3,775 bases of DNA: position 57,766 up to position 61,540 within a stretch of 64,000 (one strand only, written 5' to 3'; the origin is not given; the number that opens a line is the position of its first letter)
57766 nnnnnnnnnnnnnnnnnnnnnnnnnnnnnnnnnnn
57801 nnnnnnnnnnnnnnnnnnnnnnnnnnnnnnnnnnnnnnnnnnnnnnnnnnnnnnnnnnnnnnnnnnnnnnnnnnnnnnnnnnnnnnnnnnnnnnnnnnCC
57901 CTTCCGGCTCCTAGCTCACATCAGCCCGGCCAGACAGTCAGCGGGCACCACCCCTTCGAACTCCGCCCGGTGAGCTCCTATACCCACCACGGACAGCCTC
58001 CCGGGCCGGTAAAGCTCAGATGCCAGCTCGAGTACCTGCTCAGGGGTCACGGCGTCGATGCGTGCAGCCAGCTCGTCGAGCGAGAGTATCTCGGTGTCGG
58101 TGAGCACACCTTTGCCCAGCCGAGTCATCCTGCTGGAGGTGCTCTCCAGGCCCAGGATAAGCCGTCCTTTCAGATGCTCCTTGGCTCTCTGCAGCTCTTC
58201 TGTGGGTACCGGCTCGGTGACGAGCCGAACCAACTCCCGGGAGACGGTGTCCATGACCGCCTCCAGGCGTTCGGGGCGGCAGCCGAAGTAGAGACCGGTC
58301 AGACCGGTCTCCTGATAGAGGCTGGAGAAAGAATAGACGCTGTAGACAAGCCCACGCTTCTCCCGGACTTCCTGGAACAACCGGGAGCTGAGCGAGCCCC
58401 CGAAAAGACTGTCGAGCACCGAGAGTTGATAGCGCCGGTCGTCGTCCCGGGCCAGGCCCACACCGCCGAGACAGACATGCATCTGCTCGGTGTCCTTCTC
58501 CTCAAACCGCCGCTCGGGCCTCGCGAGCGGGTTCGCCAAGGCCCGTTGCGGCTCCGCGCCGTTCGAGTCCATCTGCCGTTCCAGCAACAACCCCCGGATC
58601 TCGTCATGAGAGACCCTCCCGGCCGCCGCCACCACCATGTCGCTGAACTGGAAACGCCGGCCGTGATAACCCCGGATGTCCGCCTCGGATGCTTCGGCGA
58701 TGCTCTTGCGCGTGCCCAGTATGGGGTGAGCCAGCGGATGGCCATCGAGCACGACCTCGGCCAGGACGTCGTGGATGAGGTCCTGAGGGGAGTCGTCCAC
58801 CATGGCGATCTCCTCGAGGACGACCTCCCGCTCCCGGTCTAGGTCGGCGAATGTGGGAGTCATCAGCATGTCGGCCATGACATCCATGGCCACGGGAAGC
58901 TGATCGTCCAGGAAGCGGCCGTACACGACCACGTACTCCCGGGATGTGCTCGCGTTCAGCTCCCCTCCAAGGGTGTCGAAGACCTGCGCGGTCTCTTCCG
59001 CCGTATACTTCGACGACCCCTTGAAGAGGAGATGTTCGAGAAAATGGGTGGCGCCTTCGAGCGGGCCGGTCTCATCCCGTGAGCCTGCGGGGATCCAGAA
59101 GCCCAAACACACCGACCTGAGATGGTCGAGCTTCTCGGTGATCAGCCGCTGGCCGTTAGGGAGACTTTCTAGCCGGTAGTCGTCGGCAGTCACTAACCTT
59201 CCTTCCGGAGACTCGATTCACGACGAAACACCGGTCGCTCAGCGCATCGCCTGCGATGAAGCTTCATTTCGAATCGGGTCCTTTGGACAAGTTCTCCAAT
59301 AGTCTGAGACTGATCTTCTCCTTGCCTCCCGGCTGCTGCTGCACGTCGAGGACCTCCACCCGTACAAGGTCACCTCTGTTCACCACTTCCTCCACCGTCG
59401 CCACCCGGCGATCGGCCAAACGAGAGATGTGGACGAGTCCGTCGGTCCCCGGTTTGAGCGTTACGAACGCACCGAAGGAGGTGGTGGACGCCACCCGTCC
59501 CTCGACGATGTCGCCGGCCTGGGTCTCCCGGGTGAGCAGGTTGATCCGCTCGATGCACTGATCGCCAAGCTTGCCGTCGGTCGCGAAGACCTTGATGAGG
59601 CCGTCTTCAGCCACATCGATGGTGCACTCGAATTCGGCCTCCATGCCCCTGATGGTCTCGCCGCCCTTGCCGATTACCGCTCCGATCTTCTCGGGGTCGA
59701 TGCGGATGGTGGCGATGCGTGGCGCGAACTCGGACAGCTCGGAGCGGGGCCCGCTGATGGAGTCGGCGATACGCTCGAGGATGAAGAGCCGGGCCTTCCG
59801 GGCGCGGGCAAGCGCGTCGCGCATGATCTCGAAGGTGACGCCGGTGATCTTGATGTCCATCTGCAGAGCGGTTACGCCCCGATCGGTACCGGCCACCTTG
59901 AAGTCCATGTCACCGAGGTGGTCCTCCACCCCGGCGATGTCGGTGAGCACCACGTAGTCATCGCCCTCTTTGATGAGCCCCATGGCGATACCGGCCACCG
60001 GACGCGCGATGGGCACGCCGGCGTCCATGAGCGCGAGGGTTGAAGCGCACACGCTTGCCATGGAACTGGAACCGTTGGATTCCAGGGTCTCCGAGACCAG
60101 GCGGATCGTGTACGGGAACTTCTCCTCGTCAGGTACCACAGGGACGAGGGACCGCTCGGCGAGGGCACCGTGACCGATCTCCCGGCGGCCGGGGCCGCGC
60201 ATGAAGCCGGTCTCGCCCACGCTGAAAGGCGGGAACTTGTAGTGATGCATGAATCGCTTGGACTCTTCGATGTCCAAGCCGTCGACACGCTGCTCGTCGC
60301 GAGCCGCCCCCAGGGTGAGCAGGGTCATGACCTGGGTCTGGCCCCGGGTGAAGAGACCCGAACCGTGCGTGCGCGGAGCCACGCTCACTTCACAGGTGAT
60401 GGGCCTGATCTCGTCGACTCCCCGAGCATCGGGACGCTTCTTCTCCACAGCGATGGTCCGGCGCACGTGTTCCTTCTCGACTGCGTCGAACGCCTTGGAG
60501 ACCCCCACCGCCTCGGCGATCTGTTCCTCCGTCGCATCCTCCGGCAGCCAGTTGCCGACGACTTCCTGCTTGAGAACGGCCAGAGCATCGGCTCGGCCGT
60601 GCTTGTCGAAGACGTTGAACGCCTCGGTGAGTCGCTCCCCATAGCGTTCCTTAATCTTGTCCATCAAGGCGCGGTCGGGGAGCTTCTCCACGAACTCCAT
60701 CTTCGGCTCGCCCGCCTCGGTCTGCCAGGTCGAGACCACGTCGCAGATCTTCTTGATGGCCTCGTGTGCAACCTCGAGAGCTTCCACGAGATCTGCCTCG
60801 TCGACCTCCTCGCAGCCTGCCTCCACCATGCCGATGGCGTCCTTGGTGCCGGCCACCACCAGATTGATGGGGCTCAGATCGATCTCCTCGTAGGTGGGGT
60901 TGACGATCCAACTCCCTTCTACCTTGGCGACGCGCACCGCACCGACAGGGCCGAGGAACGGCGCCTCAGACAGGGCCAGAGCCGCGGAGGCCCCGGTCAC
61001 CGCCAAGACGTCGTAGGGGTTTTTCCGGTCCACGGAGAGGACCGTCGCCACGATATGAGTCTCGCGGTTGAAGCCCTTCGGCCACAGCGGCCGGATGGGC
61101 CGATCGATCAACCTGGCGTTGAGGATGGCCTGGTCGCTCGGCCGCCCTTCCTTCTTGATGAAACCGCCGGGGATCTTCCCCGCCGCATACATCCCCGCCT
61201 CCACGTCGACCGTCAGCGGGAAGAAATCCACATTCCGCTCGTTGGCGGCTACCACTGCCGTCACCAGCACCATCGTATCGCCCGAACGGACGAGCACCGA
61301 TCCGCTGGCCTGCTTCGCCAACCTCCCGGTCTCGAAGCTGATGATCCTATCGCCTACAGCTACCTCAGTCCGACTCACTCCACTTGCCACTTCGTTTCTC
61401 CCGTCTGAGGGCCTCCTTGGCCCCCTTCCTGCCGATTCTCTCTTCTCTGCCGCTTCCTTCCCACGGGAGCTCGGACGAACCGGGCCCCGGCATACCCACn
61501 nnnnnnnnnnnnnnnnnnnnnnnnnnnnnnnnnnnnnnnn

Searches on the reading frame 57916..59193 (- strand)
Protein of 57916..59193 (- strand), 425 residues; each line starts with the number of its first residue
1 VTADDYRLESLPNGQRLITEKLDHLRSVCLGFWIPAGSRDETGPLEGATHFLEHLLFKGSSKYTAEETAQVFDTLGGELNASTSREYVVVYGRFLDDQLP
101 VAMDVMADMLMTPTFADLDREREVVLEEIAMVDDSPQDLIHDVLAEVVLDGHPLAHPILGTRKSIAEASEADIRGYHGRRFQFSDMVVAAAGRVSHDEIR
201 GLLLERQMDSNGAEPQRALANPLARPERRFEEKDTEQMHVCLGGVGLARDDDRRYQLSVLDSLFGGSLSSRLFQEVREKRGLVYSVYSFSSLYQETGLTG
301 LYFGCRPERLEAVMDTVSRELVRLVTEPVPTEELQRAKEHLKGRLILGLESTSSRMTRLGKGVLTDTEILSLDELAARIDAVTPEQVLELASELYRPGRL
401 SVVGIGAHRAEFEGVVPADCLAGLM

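Call 24: search_protein_families(library=pfam, proteins=[window:57916-59193:-], max_evalue=0.0001)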
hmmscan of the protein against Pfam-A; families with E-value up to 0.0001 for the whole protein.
window:57916-59193:- (425 aa): 2 families
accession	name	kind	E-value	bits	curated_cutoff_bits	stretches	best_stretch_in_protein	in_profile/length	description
PF05193.26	Peptidase_M16_C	-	5.5e-38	131.1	23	1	170-340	4-180/181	Peptidase M16 inactive domain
PF00675.25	Peptidase_M16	-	9.5e-34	116.9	22.3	1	22-161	7-148/149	Insulinase (Peptidase family M16)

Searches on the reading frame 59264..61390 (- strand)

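Call 24: search_protein_families(library=pfam, proteins=[window:59264-61390:-], max_evalue=0.0001)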
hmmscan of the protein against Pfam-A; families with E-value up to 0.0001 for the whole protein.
window:59264-61390:- (708 aa): 6 families
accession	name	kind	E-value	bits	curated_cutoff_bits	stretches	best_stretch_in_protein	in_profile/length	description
PF01138.27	RNase_PH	-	5.2e-57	192.3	25.5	2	327-460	1-130/130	3' exoribonuclease family, domain 1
PF03725.20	RNase_PH_C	-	3.2e-22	78.7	20.8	1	147-211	1-67/67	3' exoribonuclease family, domain 2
PF00575.29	S1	-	1.5e-13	51.3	22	1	624-686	3-65/74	S1 RNA binding domain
PF03726.19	PNPase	-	7.2e-11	42.8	24.6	1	242-323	2-80/81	Polyribonucleotide nucleotidyltransferase, RNA binding domain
PF00013.35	KH_1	-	9.8e-09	35.3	21.5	1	561-596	3-39/66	KH domain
PF23459.1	S1_RRP5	-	2.1e-05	25.4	27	1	624-686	2-64/72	RRP5 S1 domain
